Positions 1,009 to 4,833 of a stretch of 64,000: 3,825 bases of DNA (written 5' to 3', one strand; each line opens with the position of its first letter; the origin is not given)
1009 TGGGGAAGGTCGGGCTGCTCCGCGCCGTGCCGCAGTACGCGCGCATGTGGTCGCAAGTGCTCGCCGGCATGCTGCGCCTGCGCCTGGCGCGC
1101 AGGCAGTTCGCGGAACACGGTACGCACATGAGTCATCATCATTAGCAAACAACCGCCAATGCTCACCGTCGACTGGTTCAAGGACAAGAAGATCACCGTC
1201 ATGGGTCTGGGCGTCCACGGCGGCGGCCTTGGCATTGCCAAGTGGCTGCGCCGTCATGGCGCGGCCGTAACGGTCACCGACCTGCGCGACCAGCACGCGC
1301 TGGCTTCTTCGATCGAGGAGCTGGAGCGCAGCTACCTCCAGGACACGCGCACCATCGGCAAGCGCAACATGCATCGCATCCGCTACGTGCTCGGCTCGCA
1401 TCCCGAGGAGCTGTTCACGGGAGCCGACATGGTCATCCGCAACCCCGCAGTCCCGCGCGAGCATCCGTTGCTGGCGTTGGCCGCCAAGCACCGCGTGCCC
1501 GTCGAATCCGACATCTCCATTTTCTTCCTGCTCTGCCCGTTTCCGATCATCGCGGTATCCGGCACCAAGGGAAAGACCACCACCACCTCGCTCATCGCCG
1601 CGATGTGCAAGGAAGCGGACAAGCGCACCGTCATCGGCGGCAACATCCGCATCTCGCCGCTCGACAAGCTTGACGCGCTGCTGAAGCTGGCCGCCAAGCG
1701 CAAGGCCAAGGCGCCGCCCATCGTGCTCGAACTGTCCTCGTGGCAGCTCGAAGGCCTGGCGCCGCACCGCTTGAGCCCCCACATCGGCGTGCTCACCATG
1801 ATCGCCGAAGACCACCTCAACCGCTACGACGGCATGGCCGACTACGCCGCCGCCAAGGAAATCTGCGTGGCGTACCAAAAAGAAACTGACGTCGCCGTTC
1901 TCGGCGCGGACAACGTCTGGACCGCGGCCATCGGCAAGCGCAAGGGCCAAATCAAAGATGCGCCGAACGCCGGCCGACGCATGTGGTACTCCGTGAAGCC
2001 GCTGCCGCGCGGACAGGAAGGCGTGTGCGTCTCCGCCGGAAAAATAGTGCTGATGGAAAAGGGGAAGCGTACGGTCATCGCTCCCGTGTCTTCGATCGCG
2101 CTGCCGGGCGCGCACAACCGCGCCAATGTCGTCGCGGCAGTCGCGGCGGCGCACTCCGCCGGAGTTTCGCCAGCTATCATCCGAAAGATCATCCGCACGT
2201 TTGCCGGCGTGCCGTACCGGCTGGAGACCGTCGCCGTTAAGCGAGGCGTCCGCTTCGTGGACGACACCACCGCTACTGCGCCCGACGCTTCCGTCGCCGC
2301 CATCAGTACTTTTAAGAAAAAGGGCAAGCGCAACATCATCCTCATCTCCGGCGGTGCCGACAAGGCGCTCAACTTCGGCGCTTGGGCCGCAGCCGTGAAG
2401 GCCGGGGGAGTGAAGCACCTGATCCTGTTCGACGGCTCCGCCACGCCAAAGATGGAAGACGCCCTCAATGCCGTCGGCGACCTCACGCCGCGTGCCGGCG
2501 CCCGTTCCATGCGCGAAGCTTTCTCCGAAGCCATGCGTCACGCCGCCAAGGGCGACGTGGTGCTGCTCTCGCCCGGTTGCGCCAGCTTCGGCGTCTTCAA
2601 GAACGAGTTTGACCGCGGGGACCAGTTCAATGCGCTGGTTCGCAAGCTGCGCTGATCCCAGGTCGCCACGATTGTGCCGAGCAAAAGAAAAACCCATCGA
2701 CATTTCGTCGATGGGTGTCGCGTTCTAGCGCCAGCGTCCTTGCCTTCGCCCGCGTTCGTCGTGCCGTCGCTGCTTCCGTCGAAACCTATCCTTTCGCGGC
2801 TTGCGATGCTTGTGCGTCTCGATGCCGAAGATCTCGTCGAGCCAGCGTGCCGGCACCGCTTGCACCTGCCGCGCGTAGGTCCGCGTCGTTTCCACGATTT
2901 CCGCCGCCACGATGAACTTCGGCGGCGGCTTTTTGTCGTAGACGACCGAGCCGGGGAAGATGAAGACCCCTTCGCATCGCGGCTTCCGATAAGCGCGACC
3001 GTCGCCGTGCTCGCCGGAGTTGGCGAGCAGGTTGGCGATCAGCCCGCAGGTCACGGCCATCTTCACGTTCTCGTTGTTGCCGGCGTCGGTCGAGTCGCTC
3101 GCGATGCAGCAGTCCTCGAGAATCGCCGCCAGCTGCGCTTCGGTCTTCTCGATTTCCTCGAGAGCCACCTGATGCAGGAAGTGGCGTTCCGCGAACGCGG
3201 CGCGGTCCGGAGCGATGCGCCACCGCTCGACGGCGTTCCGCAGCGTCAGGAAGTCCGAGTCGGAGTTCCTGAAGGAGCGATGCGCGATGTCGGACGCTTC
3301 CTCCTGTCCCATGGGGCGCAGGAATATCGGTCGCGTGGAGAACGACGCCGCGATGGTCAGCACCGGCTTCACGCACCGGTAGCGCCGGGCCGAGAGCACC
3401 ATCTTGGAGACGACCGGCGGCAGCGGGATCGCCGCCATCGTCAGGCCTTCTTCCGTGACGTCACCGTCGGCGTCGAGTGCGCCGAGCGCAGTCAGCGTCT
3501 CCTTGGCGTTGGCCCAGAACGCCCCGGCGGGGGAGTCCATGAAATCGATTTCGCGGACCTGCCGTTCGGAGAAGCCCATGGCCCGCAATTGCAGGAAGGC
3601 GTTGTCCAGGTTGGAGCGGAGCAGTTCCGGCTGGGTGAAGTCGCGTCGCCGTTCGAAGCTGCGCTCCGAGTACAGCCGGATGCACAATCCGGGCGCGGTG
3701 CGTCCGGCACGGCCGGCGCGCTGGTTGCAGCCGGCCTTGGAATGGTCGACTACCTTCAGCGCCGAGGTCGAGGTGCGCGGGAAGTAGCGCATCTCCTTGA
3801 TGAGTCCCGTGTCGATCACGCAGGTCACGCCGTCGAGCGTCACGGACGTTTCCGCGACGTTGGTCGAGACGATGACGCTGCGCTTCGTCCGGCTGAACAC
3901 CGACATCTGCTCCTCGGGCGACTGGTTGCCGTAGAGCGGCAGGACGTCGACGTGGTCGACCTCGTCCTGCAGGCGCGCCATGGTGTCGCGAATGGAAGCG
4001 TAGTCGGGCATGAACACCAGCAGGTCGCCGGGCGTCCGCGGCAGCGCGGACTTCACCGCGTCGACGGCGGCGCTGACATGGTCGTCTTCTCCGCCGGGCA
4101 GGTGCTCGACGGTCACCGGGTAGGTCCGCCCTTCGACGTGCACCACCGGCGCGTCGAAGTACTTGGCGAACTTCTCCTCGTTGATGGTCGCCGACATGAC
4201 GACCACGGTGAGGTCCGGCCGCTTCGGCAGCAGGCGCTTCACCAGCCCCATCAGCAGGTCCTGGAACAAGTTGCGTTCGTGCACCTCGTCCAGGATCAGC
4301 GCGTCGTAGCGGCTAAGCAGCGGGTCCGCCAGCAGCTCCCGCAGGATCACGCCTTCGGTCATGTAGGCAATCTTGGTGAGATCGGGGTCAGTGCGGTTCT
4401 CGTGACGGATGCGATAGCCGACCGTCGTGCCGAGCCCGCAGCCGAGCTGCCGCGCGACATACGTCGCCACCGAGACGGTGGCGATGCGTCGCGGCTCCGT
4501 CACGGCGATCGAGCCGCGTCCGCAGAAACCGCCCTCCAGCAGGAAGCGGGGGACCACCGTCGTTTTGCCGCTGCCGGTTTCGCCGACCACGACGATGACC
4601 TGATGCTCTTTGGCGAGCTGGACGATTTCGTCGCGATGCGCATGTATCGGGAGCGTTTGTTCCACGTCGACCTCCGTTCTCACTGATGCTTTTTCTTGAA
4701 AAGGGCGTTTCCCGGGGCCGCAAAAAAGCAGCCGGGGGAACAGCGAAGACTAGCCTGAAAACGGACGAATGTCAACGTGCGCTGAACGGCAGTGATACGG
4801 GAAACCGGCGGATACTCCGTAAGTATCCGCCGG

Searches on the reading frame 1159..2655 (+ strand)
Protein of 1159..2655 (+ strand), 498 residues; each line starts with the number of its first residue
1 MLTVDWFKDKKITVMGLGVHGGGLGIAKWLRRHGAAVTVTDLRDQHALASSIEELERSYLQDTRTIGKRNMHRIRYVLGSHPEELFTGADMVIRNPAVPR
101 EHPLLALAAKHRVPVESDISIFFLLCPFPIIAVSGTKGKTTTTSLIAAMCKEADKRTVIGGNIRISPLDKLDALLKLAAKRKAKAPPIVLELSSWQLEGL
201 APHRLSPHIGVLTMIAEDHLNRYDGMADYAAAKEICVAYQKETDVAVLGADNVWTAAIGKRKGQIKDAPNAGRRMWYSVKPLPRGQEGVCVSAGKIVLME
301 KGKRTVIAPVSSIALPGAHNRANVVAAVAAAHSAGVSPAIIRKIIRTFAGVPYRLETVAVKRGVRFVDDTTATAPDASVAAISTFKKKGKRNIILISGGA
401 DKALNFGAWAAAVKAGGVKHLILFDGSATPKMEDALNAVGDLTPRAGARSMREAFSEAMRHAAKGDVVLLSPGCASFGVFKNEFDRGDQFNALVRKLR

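Call 90: search_protein_families(library=pfam, proteins=[window:1159-2655:+], max_evalue=0.00001)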
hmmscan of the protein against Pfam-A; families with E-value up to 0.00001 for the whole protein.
window:1159-2655:+ (498 aa): 3 families
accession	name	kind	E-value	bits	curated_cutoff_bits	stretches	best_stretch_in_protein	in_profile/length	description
PF08245.18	Mur_ligase_M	-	6.8e-24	85.4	24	1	133-331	1-200/200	Mur ligase middle domain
PF02875.26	Mur_ligase_C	-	2e-13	51.7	28.4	1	354-472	2-125/127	Mur ligase, glutamate ligase domain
PF21799.2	MurD-like_N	-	2.8e-09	37.6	27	1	10-115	1-86/88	Mur ligase MurD-like, N-terminal domain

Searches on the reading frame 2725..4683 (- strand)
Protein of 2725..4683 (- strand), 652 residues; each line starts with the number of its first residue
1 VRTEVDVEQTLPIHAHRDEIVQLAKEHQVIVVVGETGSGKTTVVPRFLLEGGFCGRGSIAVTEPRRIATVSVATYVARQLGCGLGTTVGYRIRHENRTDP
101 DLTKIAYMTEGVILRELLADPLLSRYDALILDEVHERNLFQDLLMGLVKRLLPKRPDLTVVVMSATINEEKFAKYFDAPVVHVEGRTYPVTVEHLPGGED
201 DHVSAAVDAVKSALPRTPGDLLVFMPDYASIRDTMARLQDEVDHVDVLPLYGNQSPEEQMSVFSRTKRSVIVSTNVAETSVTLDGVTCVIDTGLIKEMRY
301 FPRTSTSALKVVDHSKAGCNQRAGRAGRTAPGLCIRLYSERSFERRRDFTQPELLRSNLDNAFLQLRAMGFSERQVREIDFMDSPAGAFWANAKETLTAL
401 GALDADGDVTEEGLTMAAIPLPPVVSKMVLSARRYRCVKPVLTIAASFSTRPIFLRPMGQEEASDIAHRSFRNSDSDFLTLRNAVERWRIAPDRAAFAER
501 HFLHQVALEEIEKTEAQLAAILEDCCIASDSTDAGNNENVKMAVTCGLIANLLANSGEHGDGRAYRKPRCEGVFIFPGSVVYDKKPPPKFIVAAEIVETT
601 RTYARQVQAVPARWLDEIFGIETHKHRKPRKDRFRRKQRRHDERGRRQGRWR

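Call 90: search_protein_families(library=pfam, proteins=[window:2725-4683:-], max_evalue=0.00001)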
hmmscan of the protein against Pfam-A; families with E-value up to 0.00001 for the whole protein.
window:2725-4683:- (652 aa): 6 families
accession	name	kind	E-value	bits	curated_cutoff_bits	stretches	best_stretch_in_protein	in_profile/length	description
PF00270.35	DEAD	-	2.4e-11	44.1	26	1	19-169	6-162/167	DEAD/DEAH box helicase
PF00271.37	Helicase_C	-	2.7e-11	44.2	23.5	1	215-329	12-109/110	Helicase conserved C-terminal domain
PF07717.22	OB_NTP_bind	-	3.3e-11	43.6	29.5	1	541-618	2-79/83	Oligonucleotide/oligosaccharide-binding (OB)-fold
PF21010.2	HA2_C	-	5.3e-09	36.9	21.3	1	422-481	1-77/77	Helicase associated domain (HA2), ratchet-like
PF04408.29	HA2_N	-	6.6e-07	29.7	21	1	395-421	3-29/29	Helicase associated domain (HA2), winged-helix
PF13401.12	AAA_22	-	9.5e-06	26.4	27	0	26-147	4-104/130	AAA domain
